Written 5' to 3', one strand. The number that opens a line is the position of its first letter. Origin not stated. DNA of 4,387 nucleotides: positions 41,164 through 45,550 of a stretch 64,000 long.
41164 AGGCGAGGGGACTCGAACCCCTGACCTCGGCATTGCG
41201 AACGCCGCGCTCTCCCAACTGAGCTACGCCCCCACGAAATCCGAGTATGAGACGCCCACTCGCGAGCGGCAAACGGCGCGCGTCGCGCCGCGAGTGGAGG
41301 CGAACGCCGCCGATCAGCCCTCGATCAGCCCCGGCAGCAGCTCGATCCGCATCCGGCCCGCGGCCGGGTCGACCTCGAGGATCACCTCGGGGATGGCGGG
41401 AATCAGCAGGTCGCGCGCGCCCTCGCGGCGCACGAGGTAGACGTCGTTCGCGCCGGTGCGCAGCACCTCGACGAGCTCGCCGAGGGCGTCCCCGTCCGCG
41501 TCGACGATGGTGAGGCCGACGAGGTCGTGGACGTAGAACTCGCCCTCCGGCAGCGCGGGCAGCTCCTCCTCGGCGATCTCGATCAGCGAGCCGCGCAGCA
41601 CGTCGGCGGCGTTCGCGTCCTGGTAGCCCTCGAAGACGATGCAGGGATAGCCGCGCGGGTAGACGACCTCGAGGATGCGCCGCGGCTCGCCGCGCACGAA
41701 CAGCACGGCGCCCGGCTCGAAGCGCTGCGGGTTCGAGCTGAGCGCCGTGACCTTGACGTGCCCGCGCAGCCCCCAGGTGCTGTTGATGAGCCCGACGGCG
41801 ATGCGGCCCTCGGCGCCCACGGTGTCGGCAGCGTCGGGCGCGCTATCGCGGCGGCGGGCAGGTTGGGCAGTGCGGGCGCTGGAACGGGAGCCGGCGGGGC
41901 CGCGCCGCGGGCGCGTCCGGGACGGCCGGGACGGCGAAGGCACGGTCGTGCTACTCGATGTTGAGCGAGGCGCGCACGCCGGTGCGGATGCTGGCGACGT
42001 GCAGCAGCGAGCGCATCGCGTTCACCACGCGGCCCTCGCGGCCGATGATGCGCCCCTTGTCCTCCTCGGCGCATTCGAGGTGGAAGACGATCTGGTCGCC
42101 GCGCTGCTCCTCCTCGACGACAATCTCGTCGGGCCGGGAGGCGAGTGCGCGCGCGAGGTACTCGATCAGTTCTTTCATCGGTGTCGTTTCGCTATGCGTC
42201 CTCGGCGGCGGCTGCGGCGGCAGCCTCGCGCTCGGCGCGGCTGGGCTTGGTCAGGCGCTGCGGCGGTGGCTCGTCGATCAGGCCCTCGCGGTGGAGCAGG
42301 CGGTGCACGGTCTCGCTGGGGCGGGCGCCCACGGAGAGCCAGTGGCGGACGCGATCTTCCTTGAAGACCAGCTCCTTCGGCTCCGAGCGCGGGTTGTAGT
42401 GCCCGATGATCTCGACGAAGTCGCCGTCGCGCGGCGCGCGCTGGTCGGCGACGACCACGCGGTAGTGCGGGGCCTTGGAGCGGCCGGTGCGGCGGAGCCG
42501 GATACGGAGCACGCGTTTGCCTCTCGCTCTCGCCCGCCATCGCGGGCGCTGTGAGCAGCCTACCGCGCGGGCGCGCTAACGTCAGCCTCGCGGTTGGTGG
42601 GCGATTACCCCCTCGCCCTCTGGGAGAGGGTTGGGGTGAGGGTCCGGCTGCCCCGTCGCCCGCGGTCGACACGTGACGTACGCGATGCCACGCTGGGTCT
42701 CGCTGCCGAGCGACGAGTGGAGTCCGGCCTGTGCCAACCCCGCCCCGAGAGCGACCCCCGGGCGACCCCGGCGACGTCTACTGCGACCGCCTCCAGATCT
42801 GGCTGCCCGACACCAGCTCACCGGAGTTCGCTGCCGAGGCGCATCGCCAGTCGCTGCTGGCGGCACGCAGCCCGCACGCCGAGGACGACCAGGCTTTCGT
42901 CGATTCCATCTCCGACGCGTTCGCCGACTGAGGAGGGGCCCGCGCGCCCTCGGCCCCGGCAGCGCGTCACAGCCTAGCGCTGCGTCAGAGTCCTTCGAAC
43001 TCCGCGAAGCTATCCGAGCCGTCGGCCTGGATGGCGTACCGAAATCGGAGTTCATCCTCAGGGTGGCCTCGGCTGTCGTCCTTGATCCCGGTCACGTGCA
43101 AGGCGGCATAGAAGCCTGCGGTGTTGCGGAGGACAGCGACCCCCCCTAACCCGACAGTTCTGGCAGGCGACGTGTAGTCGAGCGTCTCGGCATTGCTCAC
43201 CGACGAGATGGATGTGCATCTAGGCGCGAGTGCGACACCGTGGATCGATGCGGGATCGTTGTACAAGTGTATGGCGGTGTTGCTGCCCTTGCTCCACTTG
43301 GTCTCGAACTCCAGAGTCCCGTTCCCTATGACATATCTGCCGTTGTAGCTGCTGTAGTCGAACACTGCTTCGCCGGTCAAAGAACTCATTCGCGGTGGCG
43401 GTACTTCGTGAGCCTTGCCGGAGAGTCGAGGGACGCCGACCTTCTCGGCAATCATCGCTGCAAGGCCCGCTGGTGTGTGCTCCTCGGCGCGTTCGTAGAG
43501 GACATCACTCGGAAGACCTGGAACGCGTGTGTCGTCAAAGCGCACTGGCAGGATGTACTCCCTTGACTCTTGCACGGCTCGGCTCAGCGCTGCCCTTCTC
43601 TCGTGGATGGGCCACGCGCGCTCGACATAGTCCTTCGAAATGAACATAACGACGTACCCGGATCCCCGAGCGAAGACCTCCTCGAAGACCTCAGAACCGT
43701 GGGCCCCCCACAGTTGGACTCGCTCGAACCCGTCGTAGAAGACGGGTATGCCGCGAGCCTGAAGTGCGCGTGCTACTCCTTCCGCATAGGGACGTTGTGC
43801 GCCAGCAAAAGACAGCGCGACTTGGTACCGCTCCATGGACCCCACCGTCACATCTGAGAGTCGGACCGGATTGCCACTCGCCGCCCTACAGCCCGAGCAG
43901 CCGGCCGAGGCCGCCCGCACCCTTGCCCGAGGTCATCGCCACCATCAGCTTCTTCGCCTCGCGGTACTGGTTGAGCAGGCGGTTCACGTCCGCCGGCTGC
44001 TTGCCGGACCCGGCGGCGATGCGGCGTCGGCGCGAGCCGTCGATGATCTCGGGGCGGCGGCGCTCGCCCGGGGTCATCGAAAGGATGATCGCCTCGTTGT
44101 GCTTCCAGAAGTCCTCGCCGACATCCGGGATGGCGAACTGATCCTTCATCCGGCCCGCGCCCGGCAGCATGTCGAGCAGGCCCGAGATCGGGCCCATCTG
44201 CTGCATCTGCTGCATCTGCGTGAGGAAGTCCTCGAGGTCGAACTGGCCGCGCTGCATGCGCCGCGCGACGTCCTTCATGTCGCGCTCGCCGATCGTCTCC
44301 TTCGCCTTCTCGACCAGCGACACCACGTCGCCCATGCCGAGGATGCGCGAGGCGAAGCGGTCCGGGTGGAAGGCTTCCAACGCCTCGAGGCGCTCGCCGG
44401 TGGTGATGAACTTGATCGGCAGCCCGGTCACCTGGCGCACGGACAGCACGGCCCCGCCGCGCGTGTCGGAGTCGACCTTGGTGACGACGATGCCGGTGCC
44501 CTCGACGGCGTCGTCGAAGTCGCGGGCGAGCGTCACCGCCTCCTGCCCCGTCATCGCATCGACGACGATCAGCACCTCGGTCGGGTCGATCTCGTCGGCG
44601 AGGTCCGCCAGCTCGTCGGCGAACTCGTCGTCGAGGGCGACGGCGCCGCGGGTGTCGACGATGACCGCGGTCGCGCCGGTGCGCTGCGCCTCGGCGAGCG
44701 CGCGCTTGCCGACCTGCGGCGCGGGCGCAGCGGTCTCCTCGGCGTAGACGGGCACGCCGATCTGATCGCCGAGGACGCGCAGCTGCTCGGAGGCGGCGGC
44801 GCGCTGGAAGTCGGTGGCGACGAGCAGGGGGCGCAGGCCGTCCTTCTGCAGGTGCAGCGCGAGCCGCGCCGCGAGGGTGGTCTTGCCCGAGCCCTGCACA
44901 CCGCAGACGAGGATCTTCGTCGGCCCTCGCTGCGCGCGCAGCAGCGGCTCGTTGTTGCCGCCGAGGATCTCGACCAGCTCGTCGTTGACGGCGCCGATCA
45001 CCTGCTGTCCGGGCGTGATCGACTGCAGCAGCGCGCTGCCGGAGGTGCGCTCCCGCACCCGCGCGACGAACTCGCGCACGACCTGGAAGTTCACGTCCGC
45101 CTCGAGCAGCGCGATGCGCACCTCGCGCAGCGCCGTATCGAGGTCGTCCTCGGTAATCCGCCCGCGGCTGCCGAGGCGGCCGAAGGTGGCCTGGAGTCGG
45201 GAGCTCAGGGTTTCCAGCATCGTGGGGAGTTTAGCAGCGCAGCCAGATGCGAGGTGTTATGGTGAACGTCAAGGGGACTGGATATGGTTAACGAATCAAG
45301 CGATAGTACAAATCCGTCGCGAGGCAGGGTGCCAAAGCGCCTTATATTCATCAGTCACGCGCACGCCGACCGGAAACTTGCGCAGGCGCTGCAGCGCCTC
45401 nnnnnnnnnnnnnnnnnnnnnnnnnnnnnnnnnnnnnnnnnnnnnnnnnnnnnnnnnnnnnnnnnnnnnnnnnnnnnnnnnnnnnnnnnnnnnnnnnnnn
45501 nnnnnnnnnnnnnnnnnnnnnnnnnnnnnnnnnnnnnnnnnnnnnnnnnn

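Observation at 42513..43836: TIR-domain gene inserted into the conserved ffh-rpsP junction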

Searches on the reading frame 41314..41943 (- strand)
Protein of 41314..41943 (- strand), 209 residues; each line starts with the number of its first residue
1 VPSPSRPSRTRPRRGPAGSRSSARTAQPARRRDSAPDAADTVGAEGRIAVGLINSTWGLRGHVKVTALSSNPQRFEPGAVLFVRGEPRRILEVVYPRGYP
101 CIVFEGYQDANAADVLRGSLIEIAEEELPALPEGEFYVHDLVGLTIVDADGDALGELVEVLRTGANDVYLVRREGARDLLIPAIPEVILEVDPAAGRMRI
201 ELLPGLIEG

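Call 3: search_protein_families(library=pfam, proteins=[window:41314-41943:-], max_evalue=0.01)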
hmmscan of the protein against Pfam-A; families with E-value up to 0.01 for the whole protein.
window:41314-41943:- (209 aa): 3 families
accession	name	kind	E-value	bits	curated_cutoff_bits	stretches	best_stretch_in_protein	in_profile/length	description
PF24986.1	PRC_RimM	-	1.5e-11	44.2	27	1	138-202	1-65/69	RimM PRC barrel domain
PF01782.24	RimM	-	7.8e-10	39.3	23.5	1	50-126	2-83/84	RimM N-terminal domain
PF05239.21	PRC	-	9.4e-10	38.8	21.2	1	133-203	1-74/78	PRC-barrel domain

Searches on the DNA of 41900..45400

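Call 45: search_rna_families(source=window, start=41900, end=45400, threshold=evalue, max_evalue=1)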
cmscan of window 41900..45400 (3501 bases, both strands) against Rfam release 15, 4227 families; matches with E-value up to 1: 0.
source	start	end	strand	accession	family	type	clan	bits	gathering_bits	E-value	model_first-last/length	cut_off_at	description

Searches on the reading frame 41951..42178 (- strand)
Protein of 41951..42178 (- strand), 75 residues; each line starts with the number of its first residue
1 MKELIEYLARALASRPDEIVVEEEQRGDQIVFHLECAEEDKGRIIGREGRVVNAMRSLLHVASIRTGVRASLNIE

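Call 3: search_protein_families(library=pfam, proteins=[window:41951-42178:-], max_evalue=0.01)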
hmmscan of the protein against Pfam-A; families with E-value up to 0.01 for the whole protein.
window:41951-42178:- (75 aa): 1 family
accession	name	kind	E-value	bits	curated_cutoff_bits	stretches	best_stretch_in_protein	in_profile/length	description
PF13083.13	KH_KhpA-B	-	5.8e-19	68.2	32.1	1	2-74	1-73/73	KhpA/KhpB, KH domain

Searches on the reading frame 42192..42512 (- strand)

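Call 3: search_protein_families(library=pfam, proteins=[window:42192-42512:-], max_evalue=0.01)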
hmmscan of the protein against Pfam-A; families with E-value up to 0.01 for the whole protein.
window:42192-42512:- (106 aa): 1 family
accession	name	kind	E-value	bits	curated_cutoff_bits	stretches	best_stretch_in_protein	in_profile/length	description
PF00886.24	Ribosomal_S16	-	9.2e-24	83.6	27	1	8-66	1-62/62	Ribosomal protein S16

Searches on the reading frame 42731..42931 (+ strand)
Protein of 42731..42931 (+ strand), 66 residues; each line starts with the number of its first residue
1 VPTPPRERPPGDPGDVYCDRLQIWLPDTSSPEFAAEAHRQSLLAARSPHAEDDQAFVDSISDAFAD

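Call 3: search_protein_families(library=pfam, proteins=[window:42731-42931:+], max_evalue=0.01)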
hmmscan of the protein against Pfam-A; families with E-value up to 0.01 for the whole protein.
window:42731-42931:+ (66 aa): 1 family
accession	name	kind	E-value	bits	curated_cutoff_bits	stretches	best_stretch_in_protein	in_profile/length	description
PF11455.13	MazE-like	-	1.3e-12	47.9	22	1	21-62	19-61/65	Antitoxin MazE-like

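Call 5: search_protein_families(library=padloc, proteins=[window:42731-42931:+], max_evalue=0.1)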
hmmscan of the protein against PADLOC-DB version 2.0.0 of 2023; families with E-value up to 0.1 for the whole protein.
window:42731-42931:+ (66 aa): 0 families

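Call 6: search_protein_families(library=ncbifam, proteins=[window:42731-42931:+], max_evalue=0.1)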
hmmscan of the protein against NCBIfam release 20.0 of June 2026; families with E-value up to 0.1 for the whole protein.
window:42731-42931:+ (66 aa): 0 families

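Call 82: search_protein_families(library=phrogs, proteins=[window:42731-42931:+], max_evalue=0.01)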
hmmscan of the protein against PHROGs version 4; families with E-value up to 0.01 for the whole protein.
window:42731-42931:+ (66 aa): 1 family
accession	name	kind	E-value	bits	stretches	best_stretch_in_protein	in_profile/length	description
phrog_29876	-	unknown function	8.6e-07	30.3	1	21-58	33-71/82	-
